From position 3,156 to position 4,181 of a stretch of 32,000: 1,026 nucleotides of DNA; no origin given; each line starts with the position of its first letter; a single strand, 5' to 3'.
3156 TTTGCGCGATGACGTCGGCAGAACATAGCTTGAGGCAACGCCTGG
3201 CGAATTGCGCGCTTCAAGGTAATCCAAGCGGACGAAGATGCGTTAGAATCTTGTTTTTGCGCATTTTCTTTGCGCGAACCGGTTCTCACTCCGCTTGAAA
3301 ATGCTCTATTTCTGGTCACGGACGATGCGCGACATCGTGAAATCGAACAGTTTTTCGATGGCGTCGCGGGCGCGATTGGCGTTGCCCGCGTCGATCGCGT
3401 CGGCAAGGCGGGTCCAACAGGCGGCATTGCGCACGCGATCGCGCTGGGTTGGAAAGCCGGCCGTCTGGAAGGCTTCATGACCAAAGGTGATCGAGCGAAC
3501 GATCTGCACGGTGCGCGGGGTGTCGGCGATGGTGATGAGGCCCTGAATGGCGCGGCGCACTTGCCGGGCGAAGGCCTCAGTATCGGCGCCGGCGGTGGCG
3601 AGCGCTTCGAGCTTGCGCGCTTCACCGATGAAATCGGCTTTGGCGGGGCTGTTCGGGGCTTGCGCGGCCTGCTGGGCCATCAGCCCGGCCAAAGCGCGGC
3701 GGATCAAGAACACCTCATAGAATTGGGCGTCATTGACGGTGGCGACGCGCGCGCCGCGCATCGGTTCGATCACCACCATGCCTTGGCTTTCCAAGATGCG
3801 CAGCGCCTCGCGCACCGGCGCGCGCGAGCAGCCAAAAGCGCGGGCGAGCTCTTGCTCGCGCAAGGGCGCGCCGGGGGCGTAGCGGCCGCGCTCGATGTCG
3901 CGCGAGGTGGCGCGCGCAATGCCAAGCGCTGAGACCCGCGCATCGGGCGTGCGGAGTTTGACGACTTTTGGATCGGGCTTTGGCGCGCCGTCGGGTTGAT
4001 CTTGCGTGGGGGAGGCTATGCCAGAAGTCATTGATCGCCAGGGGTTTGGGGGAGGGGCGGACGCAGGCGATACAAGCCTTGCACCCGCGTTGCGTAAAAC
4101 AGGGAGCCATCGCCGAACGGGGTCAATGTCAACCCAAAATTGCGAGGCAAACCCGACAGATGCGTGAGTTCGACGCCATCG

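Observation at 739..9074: Candidate GntR-controlled uptake plus exported-hydrolase module: a TonB-dependent receptor and a five-gene operon share an identical operator-like palindrome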

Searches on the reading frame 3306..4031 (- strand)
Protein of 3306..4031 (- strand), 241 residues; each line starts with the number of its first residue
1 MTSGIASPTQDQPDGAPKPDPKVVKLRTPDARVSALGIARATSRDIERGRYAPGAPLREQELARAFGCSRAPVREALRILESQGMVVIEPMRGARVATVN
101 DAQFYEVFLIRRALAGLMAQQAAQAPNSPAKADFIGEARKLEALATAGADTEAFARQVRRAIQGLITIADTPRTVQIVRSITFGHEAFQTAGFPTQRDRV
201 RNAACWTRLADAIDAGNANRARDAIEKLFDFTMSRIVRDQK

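Call 8: search_protein_families(library=pfam, proteins=[window:3306-4031:-], max_evalue=0.01)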
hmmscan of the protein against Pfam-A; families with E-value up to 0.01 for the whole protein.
window:3306-4031:- (241 aa): 6 families
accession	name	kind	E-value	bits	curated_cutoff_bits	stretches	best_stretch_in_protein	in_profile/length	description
PF00392.27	GntR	-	1.9e-17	63.1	27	1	38-96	5-64/64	Bacterial regulatory proteins, gntR family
PF07729.17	FCD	-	1.8e-07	32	24.3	1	106-229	1-123/125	FCD domain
PF01978.25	TrmB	-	0.0052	17.1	25.6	0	56-94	22-60/68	Sugar-specific transcriptional regulator TrmB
PF08279.18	HTH_11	-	0.0053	17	25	0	60-87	19-46/55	HTH domain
PF14502.12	HTH_41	-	0.008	16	25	0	60-89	10-39/48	Helix-turn-helix domain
PF13545.12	HTH_Crp_2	-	0.0089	16.4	27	0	56-87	22-53/70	Crp-like helix-turn-helix domain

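Call 21: search_protein_families(library=ncbifam, proteins=[window:3306-4031:-], max_evalue=0.001)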
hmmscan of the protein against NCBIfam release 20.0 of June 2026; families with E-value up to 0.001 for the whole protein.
window:3306-4031:- (241 aa): 14 families
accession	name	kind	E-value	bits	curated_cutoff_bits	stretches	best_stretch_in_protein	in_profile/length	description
TIGR03338.1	phnR_burk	equivalog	1.1e-17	64.3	271.5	1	43-226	21-203/212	phosphonate utilization associated transcriptional regulator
TIGR02018.2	his_ut_repres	equivalog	9.8e-09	34.9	220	1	38-101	4-68/226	histidine utilization transcriptional repressor HutC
NF008576.0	PRK11534.1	equivalog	1.4e-08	34.7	218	1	33-150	7-124/225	DNA-binding transcriptional regulator CsiR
NF007741.0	PRK10421.1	equivalog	2.5e-07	30.4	311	1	58-120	33-93/262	transcriptional regulator LldR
NF008504.0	PRK11414.1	equivalog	2.7e-07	30.5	225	1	47-129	25-106/221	GntR family transcriptional regulator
TIGR02325.1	C_P_lyase_phnF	equivalog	7.9e-06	25.6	156.8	1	38-100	13-74/238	phosphonate metabolism transcriptional regulator PhnF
TIGR02404.1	trehalos_R_Bsub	equivalog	2.9e-05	23.8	211.95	1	39-171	6-138/233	trehalose operon repressor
NF052282.1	PLP_TF_PdxR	equivalog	7.7e-05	21.9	320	1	38-158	6-111/448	MocR-like pyridoxine biosynthesis transcription factor PdxR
NF050184.1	VpaChn25_0724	subfamily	9e-05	22.6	65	0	65-100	32-67/88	VpaChn25_0724 family phage protein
NF007442.0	PRK09990.1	equivalog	9.3e-05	22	301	1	49-103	26-81/256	transcriptional regulator GlcC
NF007001.0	PRK09464.1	equivalog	0.00015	21.4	330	0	48-87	25-65/254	pyruvate dehydrogenase complex transcriptional repressor PdhR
NF041547.1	GntR_LSA1692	equivalog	0.00022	20.9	275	1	38-96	6-65/233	GntR family transcriptional regulator, LSA1692 subfamily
NF003011.0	PRK03837.1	subfamily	0.00022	20.9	260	1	44-100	24-81/241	transcriptional regulator NanR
NF007292.0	PRK09764.1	equivalog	0.00027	20.2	281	1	38-108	10-79/240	GntR family transcriptional regulator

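Call 31: search_solved_structures(query=window:3306-4031:-, max_evalue=0.001)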
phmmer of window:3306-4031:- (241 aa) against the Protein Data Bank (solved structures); distinct sequences matched with E-value up to 0.001: 9.
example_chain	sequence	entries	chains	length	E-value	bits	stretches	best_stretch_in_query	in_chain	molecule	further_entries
7xp0_A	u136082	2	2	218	3.1e-13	53.2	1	43-132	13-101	Probable transcriptional regulator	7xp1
7u5q_A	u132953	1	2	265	1.5e-09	41.2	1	40-142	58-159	Transcriptional regulator, GntR family protein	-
3c7j_A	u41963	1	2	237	2.2e-09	40.6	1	29-114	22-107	Transcriptional regulator, GntR family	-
3ihu_A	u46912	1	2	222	7.1e-09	39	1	45-181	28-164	Transcriptional regulator, GntR family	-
6ep3_A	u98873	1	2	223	7.8e-08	35.6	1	45-189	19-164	Lmo0651 protein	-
9isw_A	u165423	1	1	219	3.1e-07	33.6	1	29-180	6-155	Transcriptional regulator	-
7c7e_A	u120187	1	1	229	3e-05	27.1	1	43-110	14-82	Putative DNA-binding transcriptional regulator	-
2hs5_A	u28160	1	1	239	0.00022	24.3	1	46-114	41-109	putative transcriptional regulator GntR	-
4p9f_A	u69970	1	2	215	0.00078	22.5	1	44-126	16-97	HTH-type transcriptional regulator mcbR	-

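Call 32: search_solved_structures(query=window:3306-4031:-, max_evalue=1e-8, show_alignments=3)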
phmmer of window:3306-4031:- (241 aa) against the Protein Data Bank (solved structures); distinct sequences matched with E-value up to 1e-8: 4.
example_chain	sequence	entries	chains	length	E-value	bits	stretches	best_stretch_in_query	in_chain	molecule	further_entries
7xp0_A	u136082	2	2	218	3.1e-13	53.2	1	43-132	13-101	Probable transcriptional regulator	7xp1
7u5q_A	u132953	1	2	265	1.5e-09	41.2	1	40-142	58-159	Transcriptional regulator, GntR family protein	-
3c7j_A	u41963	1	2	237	2.2e-09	40.6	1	29-114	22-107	Transcriptional regulator, GntR family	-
3ihu_A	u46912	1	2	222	7.1e-09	39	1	45-181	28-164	Transcriptional regulator, GntR family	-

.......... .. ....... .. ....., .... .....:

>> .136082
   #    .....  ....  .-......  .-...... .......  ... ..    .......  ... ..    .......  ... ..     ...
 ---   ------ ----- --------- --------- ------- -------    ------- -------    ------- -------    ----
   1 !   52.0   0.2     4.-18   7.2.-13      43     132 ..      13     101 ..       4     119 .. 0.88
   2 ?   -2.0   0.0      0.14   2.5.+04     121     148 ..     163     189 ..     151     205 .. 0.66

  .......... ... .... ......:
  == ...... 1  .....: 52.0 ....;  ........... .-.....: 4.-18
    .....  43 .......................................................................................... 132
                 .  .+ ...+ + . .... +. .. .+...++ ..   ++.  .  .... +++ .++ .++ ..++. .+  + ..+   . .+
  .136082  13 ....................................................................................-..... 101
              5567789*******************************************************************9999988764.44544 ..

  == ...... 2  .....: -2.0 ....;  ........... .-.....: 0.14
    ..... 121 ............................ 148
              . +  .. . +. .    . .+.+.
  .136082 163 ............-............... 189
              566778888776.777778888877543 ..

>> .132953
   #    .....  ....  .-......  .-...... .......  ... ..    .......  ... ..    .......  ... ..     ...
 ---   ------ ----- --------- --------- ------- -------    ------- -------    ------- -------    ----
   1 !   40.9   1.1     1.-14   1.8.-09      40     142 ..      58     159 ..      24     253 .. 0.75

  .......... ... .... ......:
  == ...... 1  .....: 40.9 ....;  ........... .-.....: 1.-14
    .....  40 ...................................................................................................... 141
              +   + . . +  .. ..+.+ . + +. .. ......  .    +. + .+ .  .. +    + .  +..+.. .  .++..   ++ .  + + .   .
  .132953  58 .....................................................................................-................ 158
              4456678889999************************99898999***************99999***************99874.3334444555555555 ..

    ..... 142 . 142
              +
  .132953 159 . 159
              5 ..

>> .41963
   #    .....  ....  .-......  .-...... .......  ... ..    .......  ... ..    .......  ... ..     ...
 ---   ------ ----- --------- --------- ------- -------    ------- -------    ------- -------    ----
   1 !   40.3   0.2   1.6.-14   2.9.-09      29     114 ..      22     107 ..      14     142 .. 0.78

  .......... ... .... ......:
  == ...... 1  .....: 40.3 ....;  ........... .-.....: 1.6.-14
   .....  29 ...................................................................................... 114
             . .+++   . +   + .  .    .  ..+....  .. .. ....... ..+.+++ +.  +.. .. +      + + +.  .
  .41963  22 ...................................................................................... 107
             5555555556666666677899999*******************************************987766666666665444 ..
